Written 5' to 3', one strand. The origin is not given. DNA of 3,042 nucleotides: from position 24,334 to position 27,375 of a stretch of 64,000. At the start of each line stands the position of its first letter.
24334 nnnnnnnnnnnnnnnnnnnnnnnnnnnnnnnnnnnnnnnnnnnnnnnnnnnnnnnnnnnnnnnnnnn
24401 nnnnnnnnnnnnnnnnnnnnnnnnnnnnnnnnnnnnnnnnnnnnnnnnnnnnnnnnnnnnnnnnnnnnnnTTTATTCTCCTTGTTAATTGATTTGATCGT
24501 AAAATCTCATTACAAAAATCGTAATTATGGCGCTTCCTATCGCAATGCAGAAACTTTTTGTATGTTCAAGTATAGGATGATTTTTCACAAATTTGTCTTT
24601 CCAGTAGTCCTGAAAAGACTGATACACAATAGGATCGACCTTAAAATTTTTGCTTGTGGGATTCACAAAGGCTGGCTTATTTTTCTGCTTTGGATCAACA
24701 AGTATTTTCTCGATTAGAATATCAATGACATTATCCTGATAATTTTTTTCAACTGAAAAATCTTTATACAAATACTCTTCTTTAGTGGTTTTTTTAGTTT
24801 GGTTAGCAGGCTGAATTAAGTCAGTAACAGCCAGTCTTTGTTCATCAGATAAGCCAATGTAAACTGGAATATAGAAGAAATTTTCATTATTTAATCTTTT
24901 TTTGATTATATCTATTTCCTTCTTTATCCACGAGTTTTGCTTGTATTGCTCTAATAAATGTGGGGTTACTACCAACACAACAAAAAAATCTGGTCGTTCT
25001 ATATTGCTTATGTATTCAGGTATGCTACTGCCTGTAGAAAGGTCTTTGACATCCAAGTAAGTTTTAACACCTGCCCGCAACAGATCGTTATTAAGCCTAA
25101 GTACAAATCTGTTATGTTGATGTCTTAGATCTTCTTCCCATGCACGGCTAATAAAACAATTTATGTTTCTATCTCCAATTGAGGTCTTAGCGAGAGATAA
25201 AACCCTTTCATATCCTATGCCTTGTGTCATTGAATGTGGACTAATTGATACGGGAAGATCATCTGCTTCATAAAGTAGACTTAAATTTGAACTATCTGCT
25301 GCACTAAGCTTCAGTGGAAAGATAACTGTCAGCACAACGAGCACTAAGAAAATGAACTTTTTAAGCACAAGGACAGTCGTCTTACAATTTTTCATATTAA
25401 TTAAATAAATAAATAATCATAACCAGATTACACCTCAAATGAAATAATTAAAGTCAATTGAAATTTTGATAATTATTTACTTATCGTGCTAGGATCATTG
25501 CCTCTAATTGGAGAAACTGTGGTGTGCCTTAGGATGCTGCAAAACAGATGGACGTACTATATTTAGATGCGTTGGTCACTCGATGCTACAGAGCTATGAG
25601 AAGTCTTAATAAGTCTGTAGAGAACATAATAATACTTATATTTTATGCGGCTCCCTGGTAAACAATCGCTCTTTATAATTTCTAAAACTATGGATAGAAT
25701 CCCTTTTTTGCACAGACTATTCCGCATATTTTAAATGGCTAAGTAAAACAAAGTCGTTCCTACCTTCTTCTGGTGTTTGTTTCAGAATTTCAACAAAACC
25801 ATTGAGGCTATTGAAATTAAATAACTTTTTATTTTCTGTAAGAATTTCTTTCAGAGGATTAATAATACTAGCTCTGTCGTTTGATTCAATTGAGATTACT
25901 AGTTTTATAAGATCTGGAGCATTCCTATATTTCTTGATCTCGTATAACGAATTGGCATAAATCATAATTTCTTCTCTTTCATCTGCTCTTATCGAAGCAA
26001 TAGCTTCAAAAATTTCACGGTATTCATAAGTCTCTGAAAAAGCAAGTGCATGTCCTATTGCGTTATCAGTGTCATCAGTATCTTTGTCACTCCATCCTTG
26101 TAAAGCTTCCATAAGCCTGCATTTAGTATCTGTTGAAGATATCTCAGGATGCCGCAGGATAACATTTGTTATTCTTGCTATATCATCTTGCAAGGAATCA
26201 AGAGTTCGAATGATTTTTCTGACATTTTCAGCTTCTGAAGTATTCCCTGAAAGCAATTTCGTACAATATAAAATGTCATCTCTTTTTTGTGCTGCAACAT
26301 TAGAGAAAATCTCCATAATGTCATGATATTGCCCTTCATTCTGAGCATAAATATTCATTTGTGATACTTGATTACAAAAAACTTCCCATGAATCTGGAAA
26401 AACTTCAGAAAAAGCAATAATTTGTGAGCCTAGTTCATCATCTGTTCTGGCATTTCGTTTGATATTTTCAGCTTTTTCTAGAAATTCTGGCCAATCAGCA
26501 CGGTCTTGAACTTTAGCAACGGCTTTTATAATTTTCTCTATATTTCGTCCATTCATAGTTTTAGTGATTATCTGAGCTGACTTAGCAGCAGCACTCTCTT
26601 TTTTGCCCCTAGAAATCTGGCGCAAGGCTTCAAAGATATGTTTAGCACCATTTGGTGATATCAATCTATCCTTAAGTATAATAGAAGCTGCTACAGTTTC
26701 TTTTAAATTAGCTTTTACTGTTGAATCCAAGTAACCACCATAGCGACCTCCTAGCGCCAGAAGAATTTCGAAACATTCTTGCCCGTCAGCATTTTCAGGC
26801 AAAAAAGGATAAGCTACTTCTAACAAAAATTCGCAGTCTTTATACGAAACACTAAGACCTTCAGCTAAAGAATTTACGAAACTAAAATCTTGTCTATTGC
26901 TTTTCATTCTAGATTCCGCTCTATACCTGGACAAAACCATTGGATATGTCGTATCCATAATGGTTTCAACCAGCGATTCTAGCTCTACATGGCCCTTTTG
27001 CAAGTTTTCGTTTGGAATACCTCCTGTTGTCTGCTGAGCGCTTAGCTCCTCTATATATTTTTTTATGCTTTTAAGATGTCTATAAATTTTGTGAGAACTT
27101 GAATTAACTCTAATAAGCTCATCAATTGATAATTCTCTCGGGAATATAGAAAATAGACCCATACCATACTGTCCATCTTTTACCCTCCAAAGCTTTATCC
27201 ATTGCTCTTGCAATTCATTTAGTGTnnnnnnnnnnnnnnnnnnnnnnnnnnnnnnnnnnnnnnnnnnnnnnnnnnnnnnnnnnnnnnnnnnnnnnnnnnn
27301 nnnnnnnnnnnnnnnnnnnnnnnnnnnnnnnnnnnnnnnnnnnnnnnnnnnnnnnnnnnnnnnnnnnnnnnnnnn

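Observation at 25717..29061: A plant-TNL-like TIR / NB-ARC / repeat protein carries a Sec-type signal peptide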

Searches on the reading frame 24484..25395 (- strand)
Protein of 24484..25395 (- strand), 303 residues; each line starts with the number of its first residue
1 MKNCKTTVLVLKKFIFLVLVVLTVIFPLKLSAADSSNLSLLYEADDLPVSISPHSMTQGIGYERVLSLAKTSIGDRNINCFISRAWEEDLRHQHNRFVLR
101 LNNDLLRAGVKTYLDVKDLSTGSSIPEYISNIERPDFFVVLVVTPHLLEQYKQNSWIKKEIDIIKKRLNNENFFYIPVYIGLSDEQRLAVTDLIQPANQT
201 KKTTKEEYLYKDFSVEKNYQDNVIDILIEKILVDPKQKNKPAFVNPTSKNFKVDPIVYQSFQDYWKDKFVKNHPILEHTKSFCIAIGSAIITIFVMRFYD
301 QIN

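Call 3: search_protein_families(library=pfam, proteins=[window:24484-25395:-], max_evalue=0.01)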
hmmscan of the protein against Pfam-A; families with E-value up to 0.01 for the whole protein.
window:24484-25395:- (303 aa): 2 families
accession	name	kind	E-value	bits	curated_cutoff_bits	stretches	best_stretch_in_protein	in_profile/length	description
PF13676.11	TIR_2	-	1.9e-10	41.7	28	1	92-198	7-107/122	TIR domain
PF01582.25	TIR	-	9e-06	26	21.3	1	91-207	11-124/179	TIR domain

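Call 18: search_protein_families(library=padloc, proteins=[window:24484-25395:-], max_evalue=0.01)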
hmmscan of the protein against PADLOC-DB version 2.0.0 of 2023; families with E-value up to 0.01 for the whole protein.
window:24484-25395:- (303 aa): 6 families
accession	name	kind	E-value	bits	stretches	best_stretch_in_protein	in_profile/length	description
PDLC03957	bSEFIR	-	3.8e-09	34.8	1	71-246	37-200/412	-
PDLC05062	PDC-S66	-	1e-06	26.4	1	71-185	142-247/282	-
PDLC02421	Aga_TIR-PNTD1-PNTD2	-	5.5e-05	20.5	1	80-181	6-101/430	Class I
PDLC02012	SAVED5--SAVED_TIR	-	0.0011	16.1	1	91-179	21-105/404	-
PDLC02403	Aga_TIR-PNTD1-PNTD2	-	0.0016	15.6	1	81-181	6-100/443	Class I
PDLC00424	ThsB1|ThsB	-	0.0089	13.8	0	79-164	103-183/234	TIR-like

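Call 19: search_protein_families(library=ncbifam, proteins=[window:24484-25395:-], max_evalue=0.01)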
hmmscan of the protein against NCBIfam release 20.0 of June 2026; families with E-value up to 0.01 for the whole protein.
window:24484-25395:- (303 aa): 1 family
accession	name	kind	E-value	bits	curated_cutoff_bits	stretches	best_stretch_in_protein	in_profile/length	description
NF042941.1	Retron_TIR_antiphage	equivalog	0.0014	17.5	600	1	76-163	338-416/464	TIR domain-containing anti-phage reverse transcriptase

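Call 33: search_solved_structures(query=window:24484-25395:-, max_evalue=10, show_alignments=3)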
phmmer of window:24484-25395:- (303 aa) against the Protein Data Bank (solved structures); distinct sequences matched with E-value up to 10: 3.
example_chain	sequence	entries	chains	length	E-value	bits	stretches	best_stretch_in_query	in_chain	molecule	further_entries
3jrn_A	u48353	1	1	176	0.0013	21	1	89-186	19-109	AT1G72930 protein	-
7jlv_A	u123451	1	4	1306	0.17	14.1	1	76-179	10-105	Disease resistance protein Roq1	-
7jlu_A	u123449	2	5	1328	0.17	14.1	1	76-179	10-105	Disease resistance protein Roq1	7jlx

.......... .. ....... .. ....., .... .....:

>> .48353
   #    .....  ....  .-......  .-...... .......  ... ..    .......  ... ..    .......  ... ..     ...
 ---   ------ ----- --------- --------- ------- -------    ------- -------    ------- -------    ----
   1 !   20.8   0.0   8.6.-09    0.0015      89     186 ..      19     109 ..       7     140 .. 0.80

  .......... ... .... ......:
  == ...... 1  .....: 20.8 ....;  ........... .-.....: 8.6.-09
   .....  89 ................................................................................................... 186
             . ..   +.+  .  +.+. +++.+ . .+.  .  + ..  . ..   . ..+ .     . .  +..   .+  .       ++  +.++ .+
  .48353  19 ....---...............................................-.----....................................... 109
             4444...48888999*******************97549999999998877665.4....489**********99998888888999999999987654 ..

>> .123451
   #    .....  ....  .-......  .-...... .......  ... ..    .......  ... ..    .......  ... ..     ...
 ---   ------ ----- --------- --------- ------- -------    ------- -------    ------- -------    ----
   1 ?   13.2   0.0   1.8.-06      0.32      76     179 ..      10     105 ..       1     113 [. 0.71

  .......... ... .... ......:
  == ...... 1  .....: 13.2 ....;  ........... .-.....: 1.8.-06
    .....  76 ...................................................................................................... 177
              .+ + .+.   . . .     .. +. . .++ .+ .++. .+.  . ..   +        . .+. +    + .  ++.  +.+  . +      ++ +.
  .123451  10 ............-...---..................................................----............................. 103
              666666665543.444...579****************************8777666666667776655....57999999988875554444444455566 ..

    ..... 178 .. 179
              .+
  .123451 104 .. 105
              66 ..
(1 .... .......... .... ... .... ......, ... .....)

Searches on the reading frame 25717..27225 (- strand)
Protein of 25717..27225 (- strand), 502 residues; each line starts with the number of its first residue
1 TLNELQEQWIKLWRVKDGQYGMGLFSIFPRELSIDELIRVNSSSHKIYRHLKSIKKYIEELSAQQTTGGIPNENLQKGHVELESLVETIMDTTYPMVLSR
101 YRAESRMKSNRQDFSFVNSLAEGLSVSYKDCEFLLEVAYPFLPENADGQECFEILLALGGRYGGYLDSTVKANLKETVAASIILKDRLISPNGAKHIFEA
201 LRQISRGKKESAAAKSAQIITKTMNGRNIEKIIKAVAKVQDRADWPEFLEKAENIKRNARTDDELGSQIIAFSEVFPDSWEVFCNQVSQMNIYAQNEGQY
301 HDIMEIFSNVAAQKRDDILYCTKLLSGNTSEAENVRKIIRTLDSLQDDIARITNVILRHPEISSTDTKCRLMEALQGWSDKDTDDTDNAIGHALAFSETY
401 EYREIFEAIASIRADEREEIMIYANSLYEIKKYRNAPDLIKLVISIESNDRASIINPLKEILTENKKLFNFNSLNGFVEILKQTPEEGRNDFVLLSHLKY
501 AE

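Call 35: search_protein_representatives(protein=window:25717-27225:-)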
Query: 502 residues. Proteins with E-value up to 0.001 (for the whole library): 13; up to 1e-10: 4; up to 1e-30: 3. The best 13 are listed.
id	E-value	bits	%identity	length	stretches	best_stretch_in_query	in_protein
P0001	0.0e+00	1107.9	100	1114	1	1-502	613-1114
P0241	2.6e-34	135.2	32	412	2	138-420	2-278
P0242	5.6e-34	134.1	28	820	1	6-446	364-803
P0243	2.6e-12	62.7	27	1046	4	196-345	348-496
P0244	5.0e-09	51.9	39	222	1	2-136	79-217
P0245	3.3e-07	45.9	29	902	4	398-465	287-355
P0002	1.9e-06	43.4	35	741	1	1-113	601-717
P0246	6.5e-06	41.6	25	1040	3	400-468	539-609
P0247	1.0e-05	41.0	29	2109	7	195-254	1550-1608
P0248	2.9e-05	39.5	34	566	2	404-465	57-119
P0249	3.7e-05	39.1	25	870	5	192-284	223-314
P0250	5.2e-05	38.6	26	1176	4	195-312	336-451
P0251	6.8e-05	38.2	27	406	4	213-278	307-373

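Call 37: search_protein_families(library=pfam, proteins=[P0241, P0242, P0243, P0245, P0246, P0247, P0249, P0250, P0251, P0248], max_evalue=0.01)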
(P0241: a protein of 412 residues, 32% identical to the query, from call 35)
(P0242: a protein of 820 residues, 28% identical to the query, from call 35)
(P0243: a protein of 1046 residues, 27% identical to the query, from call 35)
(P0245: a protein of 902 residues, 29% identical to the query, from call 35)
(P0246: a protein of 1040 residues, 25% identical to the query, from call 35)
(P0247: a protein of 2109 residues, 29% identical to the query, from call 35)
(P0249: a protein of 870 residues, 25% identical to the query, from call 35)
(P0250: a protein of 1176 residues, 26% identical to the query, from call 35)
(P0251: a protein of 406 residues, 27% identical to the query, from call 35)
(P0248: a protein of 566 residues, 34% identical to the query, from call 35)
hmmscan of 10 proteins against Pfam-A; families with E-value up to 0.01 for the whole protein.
P0241 (412 aa): 0 families

P0242 (820 aa): 1 family
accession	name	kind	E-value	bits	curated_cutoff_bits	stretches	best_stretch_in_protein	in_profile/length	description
PF00931.28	NB-ARC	-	1.7e-06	27.9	23.5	1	4-202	2-201/248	NB-ARC domain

P0243 (1046 aa): 3 families
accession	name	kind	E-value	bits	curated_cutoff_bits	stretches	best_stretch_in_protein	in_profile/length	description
PF16113.10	ECH_2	-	6.3e-07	29.6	27.2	1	369-491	185-306/335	Enoyl-CoA hydratase/isomerase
PF20669.3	Exo70_N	-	0.00033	21.3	23.9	0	271-307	35-71/83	Exocyst complex component Exo70 N-terminal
PF11640.13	TAN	-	0.008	16.8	27.1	0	459-515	16-72/150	Telomere-length maintenance and DNA damage repair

P0245 (902 aa): 0 families

P0246 (1040 aa): 1 family
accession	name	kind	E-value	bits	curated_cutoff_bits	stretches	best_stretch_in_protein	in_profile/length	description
PF02696.19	SelO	-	0.0037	16.5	22.8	0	126-169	165-209/466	Protein adenylyltransferase SelO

P0247 (2109 aa): 4 families
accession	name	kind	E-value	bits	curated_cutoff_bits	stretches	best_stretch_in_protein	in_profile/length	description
PF02541.22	Ppx-GppA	-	3.1e-08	33.9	27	1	1789-1882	14-108/285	Ppx/GppA phosphatase family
PF25000.1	DUF7779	-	6.8e-07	29.9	27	1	963-1038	4-88/95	Domain of unknown function (DUF7779)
PF13646.12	HEAT_2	-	2.8e-06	28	27.7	0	1433-1493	6-62/88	HEAT repeats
PF00931.28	NB-ARC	-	0.0033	17.1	23.5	1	700-907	22-204/248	NB-ARC domain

P0249 (870 aa): 3 families
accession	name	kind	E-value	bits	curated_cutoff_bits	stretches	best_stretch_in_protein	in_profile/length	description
PF18284.7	DNA_meth_N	-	2.5e-05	24.6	25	0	144-169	2-27/57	DNA methylase N-terminal domain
PF14327.11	CSTF2_hinge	-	0.00079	20.3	27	0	334-358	19-43/81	Hinge domain of cleavage stimulation factor subunit 2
PF10044.14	LIN52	-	0.0036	18.5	22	0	263-298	3-38/93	Retinal tissue protein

P0250 (1176 aa): 1 family
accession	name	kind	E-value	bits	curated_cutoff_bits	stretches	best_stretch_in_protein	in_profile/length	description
PF02872.23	5_nucleotid_C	-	0.0089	16.6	23.6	0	394-441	69-116/158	5'-nucleotidase, C-terminal domain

P0251 (406 aa): 3 families
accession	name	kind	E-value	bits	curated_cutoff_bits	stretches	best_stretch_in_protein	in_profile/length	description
PF02872.23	5_nucleotid_C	-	1.9e-06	28.5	23.6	0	310-338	69-95/158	5'-nucleotidase, C-terminal domain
PF24987.1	HEAT_EF3_N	-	2.5e-05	24.7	32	0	234-275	86-127/169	EF3 N-terminal HEAT repeat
PF04363.17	DUF496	-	7.8e-05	23.2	23.2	0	321-373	15-67/93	Protein of unknown function (DUF496)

P0248 (566 aa): 2 families
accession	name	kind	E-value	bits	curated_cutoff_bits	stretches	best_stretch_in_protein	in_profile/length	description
PF08281.18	Sigma70_r4_2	-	0.0014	18.7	25.7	0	126-144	2-20/54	Sigma-70, region 4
PF25768.1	TPR_IFT121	-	0.0068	17.2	27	0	60-86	72-98/100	IFT121-like, TPR repeats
